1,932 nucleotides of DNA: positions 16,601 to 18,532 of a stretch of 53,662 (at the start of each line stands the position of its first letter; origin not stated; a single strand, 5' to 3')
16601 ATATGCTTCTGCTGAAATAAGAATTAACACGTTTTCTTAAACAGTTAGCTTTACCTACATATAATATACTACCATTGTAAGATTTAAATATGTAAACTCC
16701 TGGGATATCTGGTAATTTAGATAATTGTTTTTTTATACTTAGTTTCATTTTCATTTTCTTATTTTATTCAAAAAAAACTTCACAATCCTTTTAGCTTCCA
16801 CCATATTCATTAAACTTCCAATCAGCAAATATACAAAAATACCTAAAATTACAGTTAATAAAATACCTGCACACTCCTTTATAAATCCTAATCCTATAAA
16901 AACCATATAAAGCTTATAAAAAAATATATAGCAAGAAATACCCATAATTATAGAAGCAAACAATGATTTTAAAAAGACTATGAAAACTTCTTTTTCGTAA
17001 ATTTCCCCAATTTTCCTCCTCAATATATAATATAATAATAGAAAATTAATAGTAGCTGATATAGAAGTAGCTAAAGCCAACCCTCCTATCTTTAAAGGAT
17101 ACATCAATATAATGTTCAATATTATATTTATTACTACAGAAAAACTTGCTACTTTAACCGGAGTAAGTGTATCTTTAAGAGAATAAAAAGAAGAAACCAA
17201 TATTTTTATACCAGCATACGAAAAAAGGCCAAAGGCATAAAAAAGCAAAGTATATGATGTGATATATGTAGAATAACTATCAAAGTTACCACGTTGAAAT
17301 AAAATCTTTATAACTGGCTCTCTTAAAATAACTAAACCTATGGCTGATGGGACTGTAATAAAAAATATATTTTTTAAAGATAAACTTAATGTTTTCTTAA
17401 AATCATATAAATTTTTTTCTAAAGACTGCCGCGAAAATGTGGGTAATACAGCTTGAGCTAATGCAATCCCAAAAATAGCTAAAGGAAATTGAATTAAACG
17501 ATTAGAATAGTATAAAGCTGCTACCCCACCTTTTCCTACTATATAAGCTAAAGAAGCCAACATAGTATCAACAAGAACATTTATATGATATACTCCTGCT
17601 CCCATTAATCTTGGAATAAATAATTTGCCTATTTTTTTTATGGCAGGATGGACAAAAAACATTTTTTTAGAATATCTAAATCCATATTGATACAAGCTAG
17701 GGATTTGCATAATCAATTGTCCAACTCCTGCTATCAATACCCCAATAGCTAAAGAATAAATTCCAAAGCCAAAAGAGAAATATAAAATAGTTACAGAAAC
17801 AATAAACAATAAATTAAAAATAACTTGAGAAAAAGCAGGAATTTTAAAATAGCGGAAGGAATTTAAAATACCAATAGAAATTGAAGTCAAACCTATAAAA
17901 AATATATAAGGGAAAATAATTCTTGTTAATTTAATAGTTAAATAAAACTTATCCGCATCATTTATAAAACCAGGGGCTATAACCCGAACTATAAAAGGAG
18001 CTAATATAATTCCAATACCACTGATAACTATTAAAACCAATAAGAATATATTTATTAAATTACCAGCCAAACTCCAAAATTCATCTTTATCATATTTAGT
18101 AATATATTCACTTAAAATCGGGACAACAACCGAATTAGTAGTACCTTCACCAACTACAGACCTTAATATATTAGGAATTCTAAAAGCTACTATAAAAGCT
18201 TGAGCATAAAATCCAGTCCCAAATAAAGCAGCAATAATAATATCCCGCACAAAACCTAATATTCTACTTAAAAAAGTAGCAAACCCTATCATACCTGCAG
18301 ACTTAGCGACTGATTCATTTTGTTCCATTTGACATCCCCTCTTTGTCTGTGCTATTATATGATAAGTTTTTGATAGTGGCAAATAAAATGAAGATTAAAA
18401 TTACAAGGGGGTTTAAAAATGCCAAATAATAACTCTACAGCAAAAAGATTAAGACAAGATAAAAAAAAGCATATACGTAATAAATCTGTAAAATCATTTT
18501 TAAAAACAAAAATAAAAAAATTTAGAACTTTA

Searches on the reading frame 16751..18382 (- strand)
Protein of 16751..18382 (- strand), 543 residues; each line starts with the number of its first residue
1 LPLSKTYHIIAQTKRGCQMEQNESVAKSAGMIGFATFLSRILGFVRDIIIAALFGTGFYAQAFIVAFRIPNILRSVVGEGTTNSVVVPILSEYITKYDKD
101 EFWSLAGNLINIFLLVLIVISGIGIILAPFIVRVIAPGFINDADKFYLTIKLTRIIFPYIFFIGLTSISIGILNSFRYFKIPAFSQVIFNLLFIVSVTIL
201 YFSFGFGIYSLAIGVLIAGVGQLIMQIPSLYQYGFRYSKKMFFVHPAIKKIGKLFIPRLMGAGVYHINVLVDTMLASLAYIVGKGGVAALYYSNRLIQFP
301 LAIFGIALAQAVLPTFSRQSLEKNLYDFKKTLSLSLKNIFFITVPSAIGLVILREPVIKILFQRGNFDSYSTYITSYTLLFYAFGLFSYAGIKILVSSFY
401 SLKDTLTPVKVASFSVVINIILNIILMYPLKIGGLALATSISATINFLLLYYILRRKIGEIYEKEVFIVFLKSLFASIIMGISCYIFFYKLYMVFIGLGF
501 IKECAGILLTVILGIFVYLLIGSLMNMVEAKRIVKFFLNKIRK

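Call 14: search_protein_families(library=pfam, proteins=[window:16751-18382:-], max_evalue=0.00001)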
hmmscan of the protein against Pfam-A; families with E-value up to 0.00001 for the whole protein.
window:16751-18382:- (543 aa): 2 families
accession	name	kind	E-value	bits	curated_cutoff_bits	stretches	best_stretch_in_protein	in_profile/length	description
PF03023.19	MurJ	-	8.4e-112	374.5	27.4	1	50-487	1-432/451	Lipid II flippase MurJ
PF01554.23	MatE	-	1.1e-07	32.1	24.9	1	272-425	16-161/161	MatE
